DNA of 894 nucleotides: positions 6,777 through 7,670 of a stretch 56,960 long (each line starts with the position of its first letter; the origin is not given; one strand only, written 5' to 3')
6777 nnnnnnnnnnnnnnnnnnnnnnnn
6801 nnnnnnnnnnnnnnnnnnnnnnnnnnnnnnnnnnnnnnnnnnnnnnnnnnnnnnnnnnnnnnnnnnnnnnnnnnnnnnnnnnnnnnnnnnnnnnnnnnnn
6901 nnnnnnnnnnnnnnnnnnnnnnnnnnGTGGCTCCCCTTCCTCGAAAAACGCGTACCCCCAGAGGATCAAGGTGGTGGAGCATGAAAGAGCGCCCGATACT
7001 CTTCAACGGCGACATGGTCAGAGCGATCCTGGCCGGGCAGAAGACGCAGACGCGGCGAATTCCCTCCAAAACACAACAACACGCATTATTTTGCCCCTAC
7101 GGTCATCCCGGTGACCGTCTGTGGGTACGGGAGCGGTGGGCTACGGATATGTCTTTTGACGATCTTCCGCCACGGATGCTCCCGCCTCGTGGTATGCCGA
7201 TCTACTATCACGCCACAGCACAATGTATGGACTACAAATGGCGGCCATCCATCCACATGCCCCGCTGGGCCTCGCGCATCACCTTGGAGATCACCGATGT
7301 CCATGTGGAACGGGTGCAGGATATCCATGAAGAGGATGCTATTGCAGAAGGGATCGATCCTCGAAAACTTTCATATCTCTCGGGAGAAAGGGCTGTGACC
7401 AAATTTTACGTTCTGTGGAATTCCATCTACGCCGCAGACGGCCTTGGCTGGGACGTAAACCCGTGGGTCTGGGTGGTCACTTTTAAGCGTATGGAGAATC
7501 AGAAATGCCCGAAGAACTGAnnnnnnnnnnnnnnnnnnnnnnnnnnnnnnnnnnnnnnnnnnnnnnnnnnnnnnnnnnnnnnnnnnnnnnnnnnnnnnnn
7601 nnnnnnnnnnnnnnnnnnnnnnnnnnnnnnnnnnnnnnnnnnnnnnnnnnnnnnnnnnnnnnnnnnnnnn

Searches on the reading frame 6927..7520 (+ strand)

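Call 26: search_protein_families(library=pfam, proteins=[window:6927-7520:+], max_evalue=0.01)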
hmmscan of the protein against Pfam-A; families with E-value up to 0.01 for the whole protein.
window:6927-7520:+ (197 aa): 0 families

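Call 99: search_protein_families(library=phrogs, proteins=[window:6927-7520:+], max_evalue=0.01)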
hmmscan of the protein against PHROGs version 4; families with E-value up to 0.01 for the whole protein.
window:6927-7520:+ (197 aa): 4 families
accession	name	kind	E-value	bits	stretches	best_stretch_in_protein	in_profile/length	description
phrog_874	-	unknown function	1.1e-65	222.8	1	9-192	55-260/277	-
phrog_18361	-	unknown function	5.9e-23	82.4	1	111-193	1-90/92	-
phrog_27495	-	unknown function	4.1e-15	56.9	2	19-47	5-33/186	-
phrog_28019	-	unknown function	1.3e-09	38.9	1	19-45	1-27/55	-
